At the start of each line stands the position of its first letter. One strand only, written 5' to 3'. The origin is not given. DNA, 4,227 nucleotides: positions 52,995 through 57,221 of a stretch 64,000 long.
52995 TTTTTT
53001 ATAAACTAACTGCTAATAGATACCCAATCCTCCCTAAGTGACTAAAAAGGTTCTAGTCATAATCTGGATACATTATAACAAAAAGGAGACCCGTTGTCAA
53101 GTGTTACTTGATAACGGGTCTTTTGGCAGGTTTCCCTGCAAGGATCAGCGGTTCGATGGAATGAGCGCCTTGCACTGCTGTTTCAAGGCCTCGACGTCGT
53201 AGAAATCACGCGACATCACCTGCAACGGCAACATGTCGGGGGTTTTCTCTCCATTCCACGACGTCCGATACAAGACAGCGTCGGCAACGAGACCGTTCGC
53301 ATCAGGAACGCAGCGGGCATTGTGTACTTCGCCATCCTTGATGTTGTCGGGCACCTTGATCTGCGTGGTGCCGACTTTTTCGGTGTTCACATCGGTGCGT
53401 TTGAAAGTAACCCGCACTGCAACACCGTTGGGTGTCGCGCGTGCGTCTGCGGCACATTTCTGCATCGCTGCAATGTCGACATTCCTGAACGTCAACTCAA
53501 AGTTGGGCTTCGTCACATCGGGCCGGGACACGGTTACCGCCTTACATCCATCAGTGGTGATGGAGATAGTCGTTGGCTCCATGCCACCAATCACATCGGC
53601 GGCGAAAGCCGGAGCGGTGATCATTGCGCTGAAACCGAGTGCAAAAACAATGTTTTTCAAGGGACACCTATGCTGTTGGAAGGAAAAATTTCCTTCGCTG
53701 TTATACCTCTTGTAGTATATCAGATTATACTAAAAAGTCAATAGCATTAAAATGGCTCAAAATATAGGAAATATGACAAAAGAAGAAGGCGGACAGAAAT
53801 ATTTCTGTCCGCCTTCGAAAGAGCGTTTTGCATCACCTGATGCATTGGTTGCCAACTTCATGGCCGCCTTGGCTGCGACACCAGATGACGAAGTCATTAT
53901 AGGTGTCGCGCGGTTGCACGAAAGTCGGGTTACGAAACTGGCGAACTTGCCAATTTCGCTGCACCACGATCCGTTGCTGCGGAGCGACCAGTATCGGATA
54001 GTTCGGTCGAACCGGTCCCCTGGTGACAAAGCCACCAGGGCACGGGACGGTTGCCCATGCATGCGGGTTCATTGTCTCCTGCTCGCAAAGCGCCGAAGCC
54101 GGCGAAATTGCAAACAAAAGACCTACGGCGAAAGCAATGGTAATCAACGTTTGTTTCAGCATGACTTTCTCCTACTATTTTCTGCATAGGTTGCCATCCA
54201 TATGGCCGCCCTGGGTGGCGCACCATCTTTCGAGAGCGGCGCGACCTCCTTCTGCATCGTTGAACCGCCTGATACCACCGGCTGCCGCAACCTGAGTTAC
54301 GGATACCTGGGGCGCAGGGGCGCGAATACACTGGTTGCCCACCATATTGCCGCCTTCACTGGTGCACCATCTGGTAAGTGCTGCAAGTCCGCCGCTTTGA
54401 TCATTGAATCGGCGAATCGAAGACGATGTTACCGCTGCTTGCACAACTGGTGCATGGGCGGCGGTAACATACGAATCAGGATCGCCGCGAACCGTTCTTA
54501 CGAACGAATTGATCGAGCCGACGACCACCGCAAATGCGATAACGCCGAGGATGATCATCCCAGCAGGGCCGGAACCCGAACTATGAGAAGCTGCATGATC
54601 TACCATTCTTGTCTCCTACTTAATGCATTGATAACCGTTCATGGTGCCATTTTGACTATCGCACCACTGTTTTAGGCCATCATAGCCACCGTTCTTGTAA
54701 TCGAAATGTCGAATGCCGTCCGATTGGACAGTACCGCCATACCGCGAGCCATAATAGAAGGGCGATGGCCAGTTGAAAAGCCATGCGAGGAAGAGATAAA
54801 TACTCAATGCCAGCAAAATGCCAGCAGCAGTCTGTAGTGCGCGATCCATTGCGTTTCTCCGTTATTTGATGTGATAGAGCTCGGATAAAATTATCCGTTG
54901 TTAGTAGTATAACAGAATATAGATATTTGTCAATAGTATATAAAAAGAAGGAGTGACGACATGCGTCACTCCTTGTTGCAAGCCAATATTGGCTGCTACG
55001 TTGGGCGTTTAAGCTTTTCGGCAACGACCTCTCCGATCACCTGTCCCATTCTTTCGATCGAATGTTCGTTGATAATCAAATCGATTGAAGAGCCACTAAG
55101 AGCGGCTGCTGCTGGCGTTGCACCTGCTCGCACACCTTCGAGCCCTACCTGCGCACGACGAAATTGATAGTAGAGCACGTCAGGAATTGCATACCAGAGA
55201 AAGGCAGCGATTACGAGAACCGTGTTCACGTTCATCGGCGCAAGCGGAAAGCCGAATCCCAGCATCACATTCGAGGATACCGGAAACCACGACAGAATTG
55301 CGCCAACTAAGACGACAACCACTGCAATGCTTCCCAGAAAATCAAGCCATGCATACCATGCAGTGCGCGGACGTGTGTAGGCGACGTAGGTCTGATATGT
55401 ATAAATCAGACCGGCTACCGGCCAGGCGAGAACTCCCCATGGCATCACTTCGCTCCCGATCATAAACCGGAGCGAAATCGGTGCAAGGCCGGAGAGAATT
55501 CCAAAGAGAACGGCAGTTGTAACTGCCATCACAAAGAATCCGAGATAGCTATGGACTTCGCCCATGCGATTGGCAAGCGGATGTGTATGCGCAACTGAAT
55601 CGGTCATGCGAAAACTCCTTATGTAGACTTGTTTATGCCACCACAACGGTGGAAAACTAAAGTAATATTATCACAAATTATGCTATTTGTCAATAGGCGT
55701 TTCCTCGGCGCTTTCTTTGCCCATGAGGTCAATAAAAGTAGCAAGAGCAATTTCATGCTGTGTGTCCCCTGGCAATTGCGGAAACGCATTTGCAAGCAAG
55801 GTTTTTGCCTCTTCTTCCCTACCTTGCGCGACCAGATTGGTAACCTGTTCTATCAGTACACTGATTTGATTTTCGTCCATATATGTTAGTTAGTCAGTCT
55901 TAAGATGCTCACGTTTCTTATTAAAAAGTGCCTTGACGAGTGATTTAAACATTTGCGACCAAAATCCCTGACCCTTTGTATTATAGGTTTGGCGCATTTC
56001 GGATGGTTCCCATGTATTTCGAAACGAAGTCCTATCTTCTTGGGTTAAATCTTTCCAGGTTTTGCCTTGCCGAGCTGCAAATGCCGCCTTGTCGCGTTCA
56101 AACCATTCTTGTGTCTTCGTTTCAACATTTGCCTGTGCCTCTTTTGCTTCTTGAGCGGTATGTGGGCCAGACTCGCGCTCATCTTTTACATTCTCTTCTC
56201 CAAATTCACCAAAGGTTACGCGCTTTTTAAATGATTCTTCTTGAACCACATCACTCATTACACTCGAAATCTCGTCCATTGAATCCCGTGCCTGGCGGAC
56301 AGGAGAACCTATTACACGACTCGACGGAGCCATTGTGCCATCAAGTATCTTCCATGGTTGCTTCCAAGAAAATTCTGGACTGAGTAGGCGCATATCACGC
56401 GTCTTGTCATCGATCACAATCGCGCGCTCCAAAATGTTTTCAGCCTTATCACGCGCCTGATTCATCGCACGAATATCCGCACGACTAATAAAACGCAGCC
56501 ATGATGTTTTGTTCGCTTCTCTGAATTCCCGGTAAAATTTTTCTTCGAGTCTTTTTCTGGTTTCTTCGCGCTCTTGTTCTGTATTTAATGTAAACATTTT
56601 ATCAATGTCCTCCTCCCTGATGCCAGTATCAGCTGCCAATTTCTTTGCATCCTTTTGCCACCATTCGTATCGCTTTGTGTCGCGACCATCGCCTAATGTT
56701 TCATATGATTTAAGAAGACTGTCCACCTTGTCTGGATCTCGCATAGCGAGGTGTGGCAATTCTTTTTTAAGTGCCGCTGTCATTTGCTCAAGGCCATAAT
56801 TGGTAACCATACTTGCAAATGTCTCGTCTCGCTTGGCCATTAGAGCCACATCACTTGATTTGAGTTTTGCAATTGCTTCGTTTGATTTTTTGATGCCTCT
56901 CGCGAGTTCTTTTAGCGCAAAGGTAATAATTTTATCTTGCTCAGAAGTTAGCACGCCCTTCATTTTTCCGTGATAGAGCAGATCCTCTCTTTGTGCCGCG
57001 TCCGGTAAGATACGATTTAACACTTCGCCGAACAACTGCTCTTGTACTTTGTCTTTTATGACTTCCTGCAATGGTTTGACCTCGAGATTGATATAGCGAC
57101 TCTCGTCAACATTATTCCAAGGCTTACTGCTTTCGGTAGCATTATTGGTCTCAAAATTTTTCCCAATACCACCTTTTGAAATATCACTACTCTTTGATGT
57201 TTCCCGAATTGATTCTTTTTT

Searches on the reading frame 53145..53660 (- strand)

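Call 6: search_protein_families(library=pfam, proteins=[window:53145-53660:-], max_evalue=0.1)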
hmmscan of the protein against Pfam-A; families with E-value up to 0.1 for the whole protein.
window:53145-53660:- (171 aa): 1 family
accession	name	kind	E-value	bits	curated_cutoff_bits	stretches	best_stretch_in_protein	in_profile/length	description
PF15418.12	DUF4625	-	0.027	15.2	27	1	78-124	74-120/131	Domain of unknown function (DUF4625)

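Call 7: search_protein_families(library=ncbifam, proteins=[window:53145-53660:-], max_evalue=0.1)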
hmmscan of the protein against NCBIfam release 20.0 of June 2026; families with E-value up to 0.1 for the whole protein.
window:53145-53660:- (171 aa): 0 families

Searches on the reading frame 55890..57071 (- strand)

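Call 6: search_protein_families(library=pfam, proteins=[window:55890-57071:-], max_evalue=0.1)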
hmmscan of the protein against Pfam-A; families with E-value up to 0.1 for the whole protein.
window:55890-57071:- (393 aa): 2 families
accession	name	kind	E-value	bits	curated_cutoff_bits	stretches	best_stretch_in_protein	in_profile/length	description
PF25121.1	RRM_ESF1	-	0.052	13.9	27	0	270-322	21-75/151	ESF1 RRM domain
PF10508.15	Proteasom_PSMB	-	0.07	12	23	0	15-77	65-128/499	Proteasome non-ATPase 26S subunit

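Call 7: search_protein_families(library=ncbifam, proteins=[window:55890-57071:-], max_evalue=0.1)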
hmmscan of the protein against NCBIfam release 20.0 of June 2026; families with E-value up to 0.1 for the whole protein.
window:55890-57071:- (393 aa): 0 families
